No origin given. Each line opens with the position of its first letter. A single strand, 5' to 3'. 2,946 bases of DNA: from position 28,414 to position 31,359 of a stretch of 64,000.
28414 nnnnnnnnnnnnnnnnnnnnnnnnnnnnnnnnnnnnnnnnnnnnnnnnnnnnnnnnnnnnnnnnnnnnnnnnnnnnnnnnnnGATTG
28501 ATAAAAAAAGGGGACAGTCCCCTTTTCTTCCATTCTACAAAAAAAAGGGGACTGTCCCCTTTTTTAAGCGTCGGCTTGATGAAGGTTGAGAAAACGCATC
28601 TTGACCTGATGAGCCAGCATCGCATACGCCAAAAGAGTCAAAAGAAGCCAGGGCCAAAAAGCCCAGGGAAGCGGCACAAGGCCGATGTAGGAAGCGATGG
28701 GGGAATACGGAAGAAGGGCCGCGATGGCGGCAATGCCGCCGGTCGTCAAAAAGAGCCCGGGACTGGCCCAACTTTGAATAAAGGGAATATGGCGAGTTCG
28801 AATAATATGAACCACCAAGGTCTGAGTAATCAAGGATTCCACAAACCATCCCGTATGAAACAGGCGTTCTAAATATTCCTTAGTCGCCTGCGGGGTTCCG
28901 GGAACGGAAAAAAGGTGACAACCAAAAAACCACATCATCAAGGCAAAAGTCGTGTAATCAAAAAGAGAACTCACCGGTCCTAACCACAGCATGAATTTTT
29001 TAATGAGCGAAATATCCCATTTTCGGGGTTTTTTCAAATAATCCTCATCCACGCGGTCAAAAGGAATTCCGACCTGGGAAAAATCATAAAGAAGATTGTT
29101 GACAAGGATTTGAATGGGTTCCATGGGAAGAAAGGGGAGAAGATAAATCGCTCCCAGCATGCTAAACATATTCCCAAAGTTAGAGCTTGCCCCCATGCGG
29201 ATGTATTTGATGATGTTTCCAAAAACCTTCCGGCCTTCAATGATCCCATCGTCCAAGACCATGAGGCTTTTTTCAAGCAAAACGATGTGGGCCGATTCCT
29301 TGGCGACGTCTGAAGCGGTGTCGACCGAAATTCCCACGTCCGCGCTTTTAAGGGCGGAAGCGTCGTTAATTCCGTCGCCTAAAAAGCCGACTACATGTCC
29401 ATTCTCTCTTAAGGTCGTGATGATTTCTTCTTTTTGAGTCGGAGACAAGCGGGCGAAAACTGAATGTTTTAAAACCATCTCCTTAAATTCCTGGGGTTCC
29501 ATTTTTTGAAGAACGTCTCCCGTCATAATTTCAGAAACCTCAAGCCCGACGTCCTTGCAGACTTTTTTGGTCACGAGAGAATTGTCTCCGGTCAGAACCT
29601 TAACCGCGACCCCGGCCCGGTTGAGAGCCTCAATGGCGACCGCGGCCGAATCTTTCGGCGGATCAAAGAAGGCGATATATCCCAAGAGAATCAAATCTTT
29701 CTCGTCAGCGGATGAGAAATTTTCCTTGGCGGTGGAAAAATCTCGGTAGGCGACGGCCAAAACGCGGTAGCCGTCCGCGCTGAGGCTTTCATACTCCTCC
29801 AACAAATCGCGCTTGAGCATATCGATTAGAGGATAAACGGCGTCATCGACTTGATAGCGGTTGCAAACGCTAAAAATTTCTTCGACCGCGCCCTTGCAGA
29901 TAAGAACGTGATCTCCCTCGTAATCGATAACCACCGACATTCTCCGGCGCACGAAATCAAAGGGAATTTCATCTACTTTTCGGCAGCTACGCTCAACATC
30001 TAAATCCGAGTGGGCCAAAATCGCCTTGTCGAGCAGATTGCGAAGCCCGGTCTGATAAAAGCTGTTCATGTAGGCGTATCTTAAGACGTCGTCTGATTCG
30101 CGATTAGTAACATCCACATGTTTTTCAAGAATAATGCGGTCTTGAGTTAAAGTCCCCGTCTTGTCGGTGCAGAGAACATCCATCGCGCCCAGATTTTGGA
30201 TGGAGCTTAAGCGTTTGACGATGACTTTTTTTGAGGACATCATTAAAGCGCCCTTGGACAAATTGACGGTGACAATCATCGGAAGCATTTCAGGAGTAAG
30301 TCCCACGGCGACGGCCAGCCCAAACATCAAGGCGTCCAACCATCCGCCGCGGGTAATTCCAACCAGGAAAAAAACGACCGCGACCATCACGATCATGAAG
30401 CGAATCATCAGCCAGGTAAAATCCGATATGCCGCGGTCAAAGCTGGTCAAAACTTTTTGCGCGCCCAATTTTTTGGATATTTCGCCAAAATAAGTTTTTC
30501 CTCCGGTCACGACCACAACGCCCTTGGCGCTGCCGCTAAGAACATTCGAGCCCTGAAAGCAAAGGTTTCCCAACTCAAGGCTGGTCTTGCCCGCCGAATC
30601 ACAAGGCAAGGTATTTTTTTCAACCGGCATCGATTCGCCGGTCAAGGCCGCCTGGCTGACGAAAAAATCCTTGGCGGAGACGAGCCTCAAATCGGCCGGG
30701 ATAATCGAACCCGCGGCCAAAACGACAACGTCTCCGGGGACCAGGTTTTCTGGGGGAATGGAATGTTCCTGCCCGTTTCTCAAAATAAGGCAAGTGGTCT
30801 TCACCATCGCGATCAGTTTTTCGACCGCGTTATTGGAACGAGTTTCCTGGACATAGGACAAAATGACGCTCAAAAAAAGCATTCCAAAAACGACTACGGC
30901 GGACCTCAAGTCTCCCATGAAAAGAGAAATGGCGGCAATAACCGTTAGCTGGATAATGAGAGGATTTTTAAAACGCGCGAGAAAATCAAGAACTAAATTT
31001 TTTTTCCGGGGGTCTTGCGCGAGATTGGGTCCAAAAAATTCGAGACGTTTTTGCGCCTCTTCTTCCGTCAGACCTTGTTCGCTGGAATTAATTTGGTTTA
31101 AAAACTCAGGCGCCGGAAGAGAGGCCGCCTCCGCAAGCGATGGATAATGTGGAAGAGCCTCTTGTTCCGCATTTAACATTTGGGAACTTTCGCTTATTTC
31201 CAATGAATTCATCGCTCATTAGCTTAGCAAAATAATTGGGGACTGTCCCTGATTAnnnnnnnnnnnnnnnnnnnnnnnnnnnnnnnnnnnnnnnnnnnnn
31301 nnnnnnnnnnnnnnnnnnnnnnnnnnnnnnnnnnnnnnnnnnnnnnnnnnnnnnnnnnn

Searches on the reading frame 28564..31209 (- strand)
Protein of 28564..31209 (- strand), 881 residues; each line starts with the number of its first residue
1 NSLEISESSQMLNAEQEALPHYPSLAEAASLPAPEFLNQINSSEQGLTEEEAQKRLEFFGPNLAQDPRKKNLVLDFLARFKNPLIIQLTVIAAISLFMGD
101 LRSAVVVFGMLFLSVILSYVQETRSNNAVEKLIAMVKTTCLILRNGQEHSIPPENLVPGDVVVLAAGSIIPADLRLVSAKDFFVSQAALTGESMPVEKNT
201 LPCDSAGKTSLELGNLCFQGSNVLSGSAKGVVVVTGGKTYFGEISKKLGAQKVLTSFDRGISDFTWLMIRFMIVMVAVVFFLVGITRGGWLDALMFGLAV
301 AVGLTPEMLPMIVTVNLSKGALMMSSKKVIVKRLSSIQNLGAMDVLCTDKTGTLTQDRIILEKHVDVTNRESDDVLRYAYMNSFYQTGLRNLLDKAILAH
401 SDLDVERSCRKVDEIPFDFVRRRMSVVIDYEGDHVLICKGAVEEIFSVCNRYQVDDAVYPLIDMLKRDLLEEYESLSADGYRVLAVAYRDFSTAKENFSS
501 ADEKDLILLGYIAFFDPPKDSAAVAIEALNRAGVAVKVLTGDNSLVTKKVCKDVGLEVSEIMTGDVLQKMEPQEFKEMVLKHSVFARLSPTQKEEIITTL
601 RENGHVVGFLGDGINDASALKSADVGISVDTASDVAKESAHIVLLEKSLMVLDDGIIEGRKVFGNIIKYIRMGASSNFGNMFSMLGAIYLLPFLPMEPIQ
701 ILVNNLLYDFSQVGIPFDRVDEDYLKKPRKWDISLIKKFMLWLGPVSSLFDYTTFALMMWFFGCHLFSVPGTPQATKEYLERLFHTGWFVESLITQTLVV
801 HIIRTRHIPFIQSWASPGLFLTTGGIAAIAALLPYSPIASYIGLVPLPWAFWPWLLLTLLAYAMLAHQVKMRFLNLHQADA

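Call 37: search_protein_families(library=pfam, proteins=[window:28564-31209:-], max_evalue=0.01)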
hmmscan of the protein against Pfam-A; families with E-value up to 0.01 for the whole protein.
window:28564-31209:- (881 aa): 6 families
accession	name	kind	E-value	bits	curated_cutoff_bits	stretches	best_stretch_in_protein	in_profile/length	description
PF00122.25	E1-E2_ATPase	-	5.6e-41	140.5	28.1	1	135-326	2-180/181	E1-E2 ATPase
PF00689.26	Cation_ATPase_C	-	1.8e-21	77.1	27.3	1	693-870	1-173/175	Cation transporting ATPase, C-terminus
PF00690.31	Cation_ATPase_N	-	3.7e-15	55.8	20.4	1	30-95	3-69/69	Cation transporter/ATPase, N-terminus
PF00702.32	Hydrolase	-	2.7e-14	54.4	26.4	1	343-624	1-191/191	haloacid dehalogenase-like hydrolase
PF13246.12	Cation_ATPase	-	3.8e-09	36.9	21.7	1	374-451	13-90/91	Cation transport ATPase (P-type)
PF08282.18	Hydrolase_3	-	0.003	17.8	20.9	1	607-645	206-244/255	haloacid dehalogenase-like hydrolase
